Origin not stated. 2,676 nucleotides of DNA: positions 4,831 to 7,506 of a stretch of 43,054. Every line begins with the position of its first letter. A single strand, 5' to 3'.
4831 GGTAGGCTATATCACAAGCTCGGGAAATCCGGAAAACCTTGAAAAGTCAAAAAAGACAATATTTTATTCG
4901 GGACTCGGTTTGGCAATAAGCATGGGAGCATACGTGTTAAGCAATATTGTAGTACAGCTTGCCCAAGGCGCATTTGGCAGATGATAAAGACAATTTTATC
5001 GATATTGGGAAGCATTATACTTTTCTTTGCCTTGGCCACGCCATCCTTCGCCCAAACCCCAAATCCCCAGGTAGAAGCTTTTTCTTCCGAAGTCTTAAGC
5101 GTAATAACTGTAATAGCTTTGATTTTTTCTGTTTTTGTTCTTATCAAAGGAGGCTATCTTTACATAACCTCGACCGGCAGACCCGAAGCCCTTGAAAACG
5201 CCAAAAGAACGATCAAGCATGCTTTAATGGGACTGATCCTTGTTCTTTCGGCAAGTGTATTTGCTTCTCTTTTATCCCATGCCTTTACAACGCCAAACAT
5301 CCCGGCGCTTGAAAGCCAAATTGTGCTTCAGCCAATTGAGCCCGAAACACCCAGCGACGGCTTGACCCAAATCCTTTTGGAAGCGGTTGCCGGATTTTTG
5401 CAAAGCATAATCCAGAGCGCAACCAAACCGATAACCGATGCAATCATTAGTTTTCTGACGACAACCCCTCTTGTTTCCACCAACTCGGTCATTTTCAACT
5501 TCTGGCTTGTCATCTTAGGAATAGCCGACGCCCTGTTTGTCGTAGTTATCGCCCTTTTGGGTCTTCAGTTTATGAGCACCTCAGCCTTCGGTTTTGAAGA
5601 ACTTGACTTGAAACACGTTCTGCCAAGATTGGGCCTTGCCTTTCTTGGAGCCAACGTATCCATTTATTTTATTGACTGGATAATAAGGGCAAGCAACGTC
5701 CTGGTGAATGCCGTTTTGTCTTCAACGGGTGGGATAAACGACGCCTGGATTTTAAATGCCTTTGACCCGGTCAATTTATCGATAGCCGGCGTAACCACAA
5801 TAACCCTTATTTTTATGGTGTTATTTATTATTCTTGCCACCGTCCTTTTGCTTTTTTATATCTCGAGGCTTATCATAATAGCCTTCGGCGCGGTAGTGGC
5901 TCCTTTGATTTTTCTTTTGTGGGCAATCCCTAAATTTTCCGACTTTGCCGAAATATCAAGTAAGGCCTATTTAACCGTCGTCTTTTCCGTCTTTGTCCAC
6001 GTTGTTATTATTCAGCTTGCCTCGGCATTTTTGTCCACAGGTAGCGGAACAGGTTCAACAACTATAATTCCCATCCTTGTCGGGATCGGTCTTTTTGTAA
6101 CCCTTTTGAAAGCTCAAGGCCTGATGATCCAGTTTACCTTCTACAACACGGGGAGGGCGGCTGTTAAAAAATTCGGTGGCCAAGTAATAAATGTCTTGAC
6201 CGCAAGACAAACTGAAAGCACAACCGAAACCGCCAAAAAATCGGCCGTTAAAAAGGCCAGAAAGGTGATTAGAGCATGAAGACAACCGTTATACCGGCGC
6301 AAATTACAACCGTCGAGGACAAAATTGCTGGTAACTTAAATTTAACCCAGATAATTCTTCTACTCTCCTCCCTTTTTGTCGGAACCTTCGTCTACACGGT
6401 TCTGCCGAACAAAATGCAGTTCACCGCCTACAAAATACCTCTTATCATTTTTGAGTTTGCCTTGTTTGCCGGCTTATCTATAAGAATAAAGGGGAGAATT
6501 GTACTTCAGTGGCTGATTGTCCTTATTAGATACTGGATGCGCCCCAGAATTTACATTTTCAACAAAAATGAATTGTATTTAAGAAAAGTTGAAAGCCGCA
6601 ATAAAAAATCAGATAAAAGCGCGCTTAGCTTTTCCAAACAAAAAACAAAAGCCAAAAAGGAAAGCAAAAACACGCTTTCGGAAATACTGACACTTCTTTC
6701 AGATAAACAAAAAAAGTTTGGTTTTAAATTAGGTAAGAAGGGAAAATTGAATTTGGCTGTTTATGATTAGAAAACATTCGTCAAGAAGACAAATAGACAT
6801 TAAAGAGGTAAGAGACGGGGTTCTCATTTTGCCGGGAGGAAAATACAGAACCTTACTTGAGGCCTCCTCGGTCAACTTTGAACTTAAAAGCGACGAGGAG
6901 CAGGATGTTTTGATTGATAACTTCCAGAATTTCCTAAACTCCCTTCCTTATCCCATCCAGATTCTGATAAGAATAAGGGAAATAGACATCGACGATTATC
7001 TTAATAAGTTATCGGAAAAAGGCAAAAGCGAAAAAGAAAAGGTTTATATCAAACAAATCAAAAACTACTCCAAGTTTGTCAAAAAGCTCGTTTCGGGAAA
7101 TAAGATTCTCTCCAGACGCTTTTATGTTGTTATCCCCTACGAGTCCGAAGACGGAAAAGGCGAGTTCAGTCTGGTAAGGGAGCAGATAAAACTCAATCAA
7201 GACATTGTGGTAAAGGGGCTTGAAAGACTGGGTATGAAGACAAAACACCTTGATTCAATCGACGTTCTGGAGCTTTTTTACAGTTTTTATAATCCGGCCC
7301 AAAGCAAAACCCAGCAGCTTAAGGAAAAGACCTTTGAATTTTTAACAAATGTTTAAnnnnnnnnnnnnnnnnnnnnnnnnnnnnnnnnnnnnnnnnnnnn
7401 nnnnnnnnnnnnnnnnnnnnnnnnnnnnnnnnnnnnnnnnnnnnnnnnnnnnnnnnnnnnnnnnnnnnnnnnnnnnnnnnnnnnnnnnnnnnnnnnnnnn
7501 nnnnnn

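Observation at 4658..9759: Minimal, translationally coupled T4SS-like operon without relaxase or coupling protein in view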

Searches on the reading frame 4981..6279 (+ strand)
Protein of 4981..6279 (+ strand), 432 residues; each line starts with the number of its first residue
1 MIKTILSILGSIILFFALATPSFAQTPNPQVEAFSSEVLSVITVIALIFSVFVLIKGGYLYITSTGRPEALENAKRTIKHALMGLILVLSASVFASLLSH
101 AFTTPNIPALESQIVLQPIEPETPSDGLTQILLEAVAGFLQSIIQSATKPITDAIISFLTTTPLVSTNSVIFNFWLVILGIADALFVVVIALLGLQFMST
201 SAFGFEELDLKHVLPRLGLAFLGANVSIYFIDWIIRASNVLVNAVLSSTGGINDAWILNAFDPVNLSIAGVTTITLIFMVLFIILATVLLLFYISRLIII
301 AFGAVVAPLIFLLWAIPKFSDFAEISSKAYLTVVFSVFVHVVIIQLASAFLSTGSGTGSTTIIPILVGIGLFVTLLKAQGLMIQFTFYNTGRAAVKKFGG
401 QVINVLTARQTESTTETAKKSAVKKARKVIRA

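Call 5: search_protein_families(library=pfam, proteins=[window:4981-6279:+], max_evalue=1)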
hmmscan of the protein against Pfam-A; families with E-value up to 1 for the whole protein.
window:4981-6279:+ (432 aa): 2 families
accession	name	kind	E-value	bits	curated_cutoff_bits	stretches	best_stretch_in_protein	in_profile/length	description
PF18895.5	T4SS_pilin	-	1.2e-09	38.5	26.6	1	32-98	6-71/71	Type IV secretion system pilin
PF24668.1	KH_Vigilin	-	0.12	12.4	27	0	57-81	22-46/50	Vigilin KH domain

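Call 6: search_protein_families(library=ncbifam, proteins=[window:4981-6279:+], max_evalue=1)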
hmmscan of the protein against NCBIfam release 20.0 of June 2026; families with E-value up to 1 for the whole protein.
window:4981-6279:+ (432 aa): 2 families
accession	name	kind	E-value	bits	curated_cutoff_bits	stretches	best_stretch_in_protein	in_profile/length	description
NF045849.1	ICE_MMCAP2_0565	equivalog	4.5e-06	26.3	40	1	36-97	14-75/80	Mbov_0395 family pilin-like conjugal transfer protein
NF041742.1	WGxxGxxG_fam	subfamily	0.046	14.3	35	1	1-60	1-33/69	WGxxGxxG family protein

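Call 34: find_homologous_proteins(query=window:4981-6279:+, max_evalue=0.00001)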
Query window:4981-6279:+ (432 aa): 1017 proteins with E <= 0.00001 among 8000 candidates; the best 120 are listed.
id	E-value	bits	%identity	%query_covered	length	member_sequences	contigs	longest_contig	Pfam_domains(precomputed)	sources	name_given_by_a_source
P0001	6.8e-232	788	88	100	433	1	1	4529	PF18895.6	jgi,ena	-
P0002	1.4e-231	787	89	100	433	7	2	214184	PF18895.6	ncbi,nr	ncbi:pilin [Patescibacteria group bacterium]|nr:pilin [Patescibacteria group bacterium] MBU1844364.1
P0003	8.2e-158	544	60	100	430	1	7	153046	PF18895.6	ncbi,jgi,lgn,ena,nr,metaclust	ncbi:MAG: hypothetical protein A2857_00340 [Candidatus Levybacteria bacterium RIFCSPHIGHO2_01_FULL_3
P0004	1.0e-156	540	60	100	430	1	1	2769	PF18895.6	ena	-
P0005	1.6e-155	536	60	100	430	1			PF18895.6,PF19590.5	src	-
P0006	4.0e-155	535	60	98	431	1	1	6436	PF18895.6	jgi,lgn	-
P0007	2.2e-153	529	61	97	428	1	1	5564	PF18895.6,PF19590.5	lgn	-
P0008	2.9e-153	529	60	95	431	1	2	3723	PF18895.6,PF19590.5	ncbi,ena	-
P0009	3.0e-153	529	61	94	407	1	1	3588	PF18895.6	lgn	-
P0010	4.3e-153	528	60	98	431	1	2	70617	PF18895.6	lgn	-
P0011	6.0e-153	528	100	61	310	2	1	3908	-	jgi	-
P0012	6.3e-153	528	61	94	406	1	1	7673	PF18895.6,PF19590.5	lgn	-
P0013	8.0e-153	527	61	94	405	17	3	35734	PF18895.6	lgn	-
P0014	9.3e-153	527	61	94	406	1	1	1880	PF18895.6,PF19590.5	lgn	-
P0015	1.1e-152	527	62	94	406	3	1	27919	PF18895.6,PF19590.5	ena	-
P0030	5.2e-150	518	59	99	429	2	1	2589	PF18895.6,PF19590.5,PF19597.5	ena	-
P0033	8.9e-150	517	60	99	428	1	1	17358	PF18895.6,PF19590.5,PF19597.5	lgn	-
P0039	2.5e-149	516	56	98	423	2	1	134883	PF18895.6,PF19590.5,PF19597.5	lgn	-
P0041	2.7e-149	516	58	97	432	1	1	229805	PF18895.6,PF19590.5,PF04956.19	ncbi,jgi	jgi:hypothetical protein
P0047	1.4e-148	513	60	99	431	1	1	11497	PF18895.6,PF19597.5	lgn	-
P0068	7.6e-147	508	56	100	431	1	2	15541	PF18895.6,PF19597.5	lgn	-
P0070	1.1e-146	507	57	99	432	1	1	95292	PF18895.6,PF19597.5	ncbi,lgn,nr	ncbi:MAG: hypothetical protein Q7R49_01455 [Candidatus Daviesbacteria bacterium]|nr:hypothetical pro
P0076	1.5e-146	507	59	97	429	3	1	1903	PF18895.6,PF19597.5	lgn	-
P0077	1.6e-146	507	58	97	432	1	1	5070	PF18895.6,PF04956.19,PF19597.5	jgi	jgi:hypothetical protein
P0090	6.2e-146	505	61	91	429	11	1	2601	PF18895.6,PF19597.5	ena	-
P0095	9.7e-146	504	60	92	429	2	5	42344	PF18895.6,PF19597.5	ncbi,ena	-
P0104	5.3e-145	502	57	96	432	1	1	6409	PF18895.6,PF19590.5,PF19597.5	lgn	-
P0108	1.3e-144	500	56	99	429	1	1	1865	PF18895.6,PF19597.5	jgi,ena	-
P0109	2.0e-144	500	60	97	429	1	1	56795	PF18895.6,PF19590.5,PF19597.5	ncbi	-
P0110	2.4e-144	499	58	99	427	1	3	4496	PF18895.6,PF19590.5,PF19597.5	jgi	jgi:hypothetical protein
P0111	2.4e-144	499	58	98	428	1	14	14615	PF18895.6,PF19590.5,PF19597.5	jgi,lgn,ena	-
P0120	3.8e-144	499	58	97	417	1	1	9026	PF18895.6,PF19590.5,PF19597.5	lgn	-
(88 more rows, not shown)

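Call 35: search_protein_families(library=pfam, proteins=[P0030, P0033, P0039, P0041, window:4981-6279:+], max_evalue=10)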
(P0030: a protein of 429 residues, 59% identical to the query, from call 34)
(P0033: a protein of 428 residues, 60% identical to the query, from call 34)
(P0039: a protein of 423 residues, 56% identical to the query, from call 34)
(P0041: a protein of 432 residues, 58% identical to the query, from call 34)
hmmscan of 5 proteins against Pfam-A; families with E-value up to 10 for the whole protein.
P0030 (429 aa): 2 families
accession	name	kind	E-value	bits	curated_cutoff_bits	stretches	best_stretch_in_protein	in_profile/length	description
PF19597.4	TrbL_4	-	7.6e-11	42.3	27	1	125-406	4-271/276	Conjugal transfer protein TrbL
PF18895.5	T4SS_pilin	-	8.7e-07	29.4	26.6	1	33-95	9-71/71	Type IV secretion system pilin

P0033 (428 aa): 3 families
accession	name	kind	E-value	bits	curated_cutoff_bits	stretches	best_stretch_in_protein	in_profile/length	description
PF19597.4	TrbL_4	-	6.5e-09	36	27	1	125-403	4-269/276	Conjugal transfer protein TrbL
PF18895.5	T4SS_pilin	-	2e-08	34.6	26.6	1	26-95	3-71/71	Type IV secretion system pilin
PF17197.9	DUF5134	-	0.8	10.1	29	1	216-292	34-124/152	Domain of unknown function (DUF5134)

P0039 (423 aa): 2 families
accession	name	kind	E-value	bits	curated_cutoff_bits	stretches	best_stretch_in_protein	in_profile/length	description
PF18895.5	T4SS_pilin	-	2.7e-14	53.4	26.6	1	22-89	5-71/71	Type IV secretion system pilin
PF19597.4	TrbL_4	-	1.3e-07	31.8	27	1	121-394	6-266/276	Conjugal transfer protein TrbL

P0041 (432 aa): 5 families
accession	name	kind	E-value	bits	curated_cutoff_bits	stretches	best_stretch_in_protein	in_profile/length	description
PF18895.5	T4SS_pilin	-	1.8e-10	41.2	26.6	1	30-97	5-71/71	Type IV secretion system pilin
PF04956.18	TrbC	-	2e-06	28.3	27.9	2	3-96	10-97/98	TrbC/VIRB2 pilin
PF19597.4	TrbL_4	-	0.0017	18.2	27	1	128-398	5-262/276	Conjugal transfer protein TrbL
PF16959.10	Collectrin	-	0.035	14.3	27.1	1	140-192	92-144/154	Renal amino acid transporter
PF11446.13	DUF2897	-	0.69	10.3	25.2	1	296-323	8-36/54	Protein of unknown function (DUF2897)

window:4981-6279:+ (432 aa): 2 families
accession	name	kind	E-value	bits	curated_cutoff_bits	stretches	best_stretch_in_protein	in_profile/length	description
PF18895.5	T4SS_pilin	-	1.2e-09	38.5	26.6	1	32-98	6-71/71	Type IV secretion system pilin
PF24668.1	KH_Vigilin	-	0.12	12.4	27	1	57-81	22-46/50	Vigilin KH domain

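Call 36: find_encoding_contigs(protein=P0002, flank=10000, max_places=4)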
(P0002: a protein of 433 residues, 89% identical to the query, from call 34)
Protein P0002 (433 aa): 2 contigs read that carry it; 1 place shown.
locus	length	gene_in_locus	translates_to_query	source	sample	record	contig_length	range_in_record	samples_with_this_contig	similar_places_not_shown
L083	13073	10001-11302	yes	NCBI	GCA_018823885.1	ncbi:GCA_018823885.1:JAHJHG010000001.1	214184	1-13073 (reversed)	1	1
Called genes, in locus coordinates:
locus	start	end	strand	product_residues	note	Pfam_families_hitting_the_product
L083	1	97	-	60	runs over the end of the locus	PF02416:TatA_B_E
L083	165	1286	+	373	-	PF00041:fn3, PF16656:Pur_ac_phosph_N (weak), PF25059:FN3_DSCAM-DSCAML_C (faint), PF01476:LysM (faint), PF13620:CarboxypepD_reg, PF13715:CarbopepD_reg_2 (weak)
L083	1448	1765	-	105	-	-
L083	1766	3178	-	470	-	PF28123:DUF8370, PF28130:DUF8371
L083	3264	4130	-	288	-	-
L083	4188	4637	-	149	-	PF13772:AIG2_2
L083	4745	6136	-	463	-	-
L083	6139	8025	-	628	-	PF02086:MethyltransfD12, PF01170:UPF0020 (faint), PF01555:N6_N4_Mtase, PF03602:Cons_hypoth95 (weak), PF09445:Methyltransf_15 (weak)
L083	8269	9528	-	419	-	-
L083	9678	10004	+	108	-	PF04956:TrbC, PF18895:T4SS_pilin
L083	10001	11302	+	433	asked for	PF18895:T4SS_pilin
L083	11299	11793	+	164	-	PF12666:PrgI (weak)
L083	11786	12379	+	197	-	PF26593:TraC-like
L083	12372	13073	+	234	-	?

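Call 57: search_solved_structures(query=A1, max_evalue=10, show_alignments=2)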
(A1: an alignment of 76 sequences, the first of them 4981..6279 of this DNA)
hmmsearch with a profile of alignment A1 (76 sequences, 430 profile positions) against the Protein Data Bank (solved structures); distinct sequences matched with E-value up to 10: 4.
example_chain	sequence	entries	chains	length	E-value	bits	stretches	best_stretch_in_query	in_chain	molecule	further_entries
8xyv_A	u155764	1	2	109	0.91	11.4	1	14-76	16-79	De novo designed protein 0705-5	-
6qpj_A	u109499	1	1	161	1.8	10.5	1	124-172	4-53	Circadian locomoter output cycles protein kaput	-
4f3l_A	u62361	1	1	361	2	10.3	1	118-172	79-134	Circadian locomoter output cycles protein kaput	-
8osj_M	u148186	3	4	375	2.1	10.3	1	118-172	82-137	Circadian locomoter output cycles protein kaput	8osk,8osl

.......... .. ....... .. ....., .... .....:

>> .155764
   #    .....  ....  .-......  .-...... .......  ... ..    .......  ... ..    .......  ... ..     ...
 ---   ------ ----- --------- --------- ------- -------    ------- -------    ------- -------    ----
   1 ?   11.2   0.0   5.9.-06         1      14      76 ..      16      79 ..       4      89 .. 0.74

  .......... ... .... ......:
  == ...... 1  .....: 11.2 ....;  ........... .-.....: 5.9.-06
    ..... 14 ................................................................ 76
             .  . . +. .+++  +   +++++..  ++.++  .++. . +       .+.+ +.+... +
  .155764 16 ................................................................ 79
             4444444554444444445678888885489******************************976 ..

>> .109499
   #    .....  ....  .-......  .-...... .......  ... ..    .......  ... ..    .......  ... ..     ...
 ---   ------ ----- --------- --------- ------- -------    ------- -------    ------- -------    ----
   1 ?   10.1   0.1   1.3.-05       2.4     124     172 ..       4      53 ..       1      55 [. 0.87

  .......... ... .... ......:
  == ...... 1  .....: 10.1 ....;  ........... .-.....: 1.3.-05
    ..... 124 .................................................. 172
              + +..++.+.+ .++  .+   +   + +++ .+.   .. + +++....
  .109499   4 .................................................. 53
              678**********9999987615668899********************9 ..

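Call 63: predict_structure(alignment_id=A1)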
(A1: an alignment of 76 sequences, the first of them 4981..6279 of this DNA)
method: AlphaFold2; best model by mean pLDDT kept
length: 432 residues; sequences in the alignment: 76
mean_pLDDT: 72.8   pTM: 0.62
mean pLDDT of the five models: 72.8, 71.5, 69.3, 67.8, 67.0
residues with pLDDT >= 90: 14; 70-90: 265; 50-70: 117; < 50: 36
segments of 3 or more residues with pLDDT < 50: 22-24, 106-116, 414-424, 426-432
pLDDT, mean of each block of 10 residues (from residue 1): 78 69 56 78 84 86 83 88 86 75 50 48 59 75 74 71 75 88 90 84 68 84 87 84 74 59 58 69 78 82 89 87 86 82 74 55 71 73 67 59 62 46 45 42
secondary structure, 60 per line:
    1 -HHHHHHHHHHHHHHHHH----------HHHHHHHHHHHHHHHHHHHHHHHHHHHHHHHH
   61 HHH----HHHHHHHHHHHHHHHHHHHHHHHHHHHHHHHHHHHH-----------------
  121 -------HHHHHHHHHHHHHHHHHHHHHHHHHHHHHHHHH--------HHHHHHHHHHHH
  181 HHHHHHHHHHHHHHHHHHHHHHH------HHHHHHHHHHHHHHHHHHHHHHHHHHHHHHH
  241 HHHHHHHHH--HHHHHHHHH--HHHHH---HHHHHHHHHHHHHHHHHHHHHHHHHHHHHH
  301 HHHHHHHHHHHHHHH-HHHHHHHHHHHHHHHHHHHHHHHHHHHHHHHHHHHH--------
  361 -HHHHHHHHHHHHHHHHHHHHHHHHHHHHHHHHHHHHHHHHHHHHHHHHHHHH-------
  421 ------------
elements in order: H2-18 H29-63 H68-103 H128-160 H169-203 H210-249 H252-260 H263-267 H271-315 H317-352 H362-413

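Call 65: fold_search(model_id=the predicted structure, library=pdb)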
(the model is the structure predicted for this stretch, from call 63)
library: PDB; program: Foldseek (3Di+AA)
matches with E <= 10: 54; with E <= 0.001: 0
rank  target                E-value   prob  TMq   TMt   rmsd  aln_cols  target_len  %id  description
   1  7o3v_F                2.4e-02  0.99  0.27  0.37   8.6       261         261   16  Stalk complex structure (TrwJ/VirB5-TrwI/VirB6) from the fully-assembled R388 type IV secretion system determined by c (released 2022-06-22)
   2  8rtd_L                2.0e-01  0.66  0.18  0.27  31.5       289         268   11  Stalk-Arches-IMC structure from the fully-assembled R388 type IV secretion system determined by cryo-EM. (released 2024-06-19)
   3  8rt9_F                2.4e-01  0.54  0.17  0.25  30.7       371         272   10  Stalk complex full-length structure (TrwJ/VirB5-TrwI/VirB6) from the fully-assembled R388 type IV secretion system det (released 2024-06-19)
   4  7o3v_J                3.3e-01  0.87  0.30  0.42  12.6       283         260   13  Stalk complex structure (TrwJ/VirB5-TrwI/VirB6) from the fully-assembled R388 type IV secretion system determined by c (released 2022-06-22)
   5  7o3v_G                4.5e-01  0.90  0.30  0.43   8.1       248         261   14  Stalk complex structure (TrwJ/VirB5-TrwI/VirB6) from the fully-assembled R388 type IV secretion system determined by c (released 2022-06-22)
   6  7n6g_3M               7.8e-01  0.09  0.12  0.13  53.9       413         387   12  C1 of central pair (released 2022-05-18)
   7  7n6g_3N               1.3e+00  0.06  0.11  0.12  54.9       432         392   10  C1 of central pair (released 2022-05-18)
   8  7p5m_A                1.5e+00  0.06  0.10  0.11  32.9       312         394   17  Cryo-EM structure of human TTYH2 in lipid nanodiscs (released 2021-08-11)
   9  7o3v_H                1.8e+00  0.38  0.21  0.42  13.7       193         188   12  Stalk complex structure (TrwJ/VirB5-TrwI/VirB6) from the fully-assembled R388 type IV secretion system determined by c (released 2022-06-22)
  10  3o1j_A                2.0e+00  0.08  0.14  0.17  32.8       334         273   12  Crystal Structure of the TorS sensor domain - TorT complex in the absence of isopropanol (released 2011-12-21)
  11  6iko_A                2.5e+00  0.04  0.09  0.11  38.7       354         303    8  Crystal structure of mouse GAS7cb (released 2019-10-16)
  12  2ch7_B                2.8e+00  0.06  0.11  0.15  57.0       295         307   12  Crystal structure of the cytoplasmic domain of a bacterial chemoreceptor from Thermotoga maritima (released 2006-04-18)
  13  8f7n                  3.5e+00  0.06  0.14  0.16  46.4       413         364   11  Crystal structure of chemoreceptor McpZ ligand sensing domain (released 2023-07-05)
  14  9jmc_R                3.7e+00  0.04  0.11  0.15  29.9       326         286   13  Cryo-EM structure of the DS-3801b-Motilin receptor-Gq protein complex (released 2025-05-28)
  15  7emf_3                3.8e+00  0.25  0.13  0.35  19.9       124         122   11  Human Mediator (deletion of MED1-IDR) in a Tail-extended conformation (released 2021-05-05)
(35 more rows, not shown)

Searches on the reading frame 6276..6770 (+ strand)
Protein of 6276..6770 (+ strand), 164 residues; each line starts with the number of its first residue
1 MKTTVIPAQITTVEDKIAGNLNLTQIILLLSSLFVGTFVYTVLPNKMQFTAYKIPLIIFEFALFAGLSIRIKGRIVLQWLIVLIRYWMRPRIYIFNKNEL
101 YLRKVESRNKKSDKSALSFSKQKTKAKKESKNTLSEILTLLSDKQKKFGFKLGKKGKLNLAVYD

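Call 5: search_protein_families(library=pfam, proteins=[window:6276-6770:+], max_evalue=1)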
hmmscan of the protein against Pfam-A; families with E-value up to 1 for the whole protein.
window:6276-6770:+ (164 aa): 2 families
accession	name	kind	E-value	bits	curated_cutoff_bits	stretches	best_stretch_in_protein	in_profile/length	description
PF12666.12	PrgI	-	2.3e-06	28.5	27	1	6-94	2-90/91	PrgI family protein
PF22918.2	PTEN2_C2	-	0.032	14.6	25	1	85-122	15-53/130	PTEN2, C2 domain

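Call 6: search_protein_families(library=ncbifam, proteins=[window:6276-6770:+], max_evalue=1)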
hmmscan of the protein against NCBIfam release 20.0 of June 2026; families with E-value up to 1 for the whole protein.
window:6276-6770:+ (164 aa): 2 families
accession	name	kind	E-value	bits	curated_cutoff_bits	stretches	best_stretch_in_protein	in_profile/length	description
NF042935.1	SCO6880_fam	subfamily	0.0026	16.8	60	1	17-91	13-82/477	SCO6880 family protein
NF050100.1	SepX_GlpR_3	exception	0.079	12.8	150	1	75-129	10-65/209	divisome protein SepX/GlpR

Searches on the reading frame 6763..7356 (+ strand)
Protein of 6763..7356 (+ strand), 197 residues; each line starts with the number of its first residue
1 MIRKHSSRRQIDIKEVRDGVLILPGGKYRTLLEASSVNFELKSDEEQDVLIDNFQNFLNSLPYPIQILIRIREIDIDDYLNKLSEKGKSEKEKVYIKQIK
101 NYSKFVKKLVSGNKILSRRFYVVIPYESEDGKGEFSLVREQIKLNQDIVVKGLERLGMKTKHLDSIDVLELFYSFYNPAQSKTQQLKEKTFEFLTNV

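Call 5: search_protein_families(library=pfam, proteins=[window:6763-7356:+], max_evalue=1)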
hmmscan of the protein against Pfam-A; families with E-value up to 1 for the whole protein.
window:6763-7356:+ (197 aa): 2 families
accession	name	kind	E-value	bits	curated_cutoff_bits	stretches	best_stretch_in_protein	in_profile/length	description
PF11130.14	TraC_F_IV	-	0.034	13.6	28.1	1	65-183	58-177/375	TraC protein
PF01346.23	FKBP_N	-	0.065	14.5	22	0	139-189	18-68/97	Domain amino terminal to FKBP-type peptidyl-prolyl isomerase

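Call 6: search_protein_families(library=ncbifam, proteins=[window:6763-7356:+], max_evalue=1)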
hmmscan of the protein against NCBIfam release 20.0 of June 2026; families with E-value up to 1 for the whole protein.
window:6763-7356:+ (197 aa): 4 families
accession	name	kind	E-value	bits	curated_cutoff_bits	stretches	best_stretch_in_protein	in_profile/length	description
NF045975.1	VirB4_plasma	equivalog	5.9e-12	44.1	590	1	25-186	126-285/894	Mbov_0397 family ICE element conjugal transfer ATPase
NF045971.1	conju_CD1110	equivalog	3.2e-10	39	325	1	16-186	11-177/752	VirB4-like conjugal transfer ATPase, CD1110 family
NF041427.1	TrsD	subfamily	0.00023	21.1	200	1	25-177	33-200/201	TrsD/TraD family conjugative transfer protein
TIGR02746.1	TraC-F-type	equivalog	0.0063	14.5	567.05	1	70-187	58-178/800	type IV secretion system protein TraC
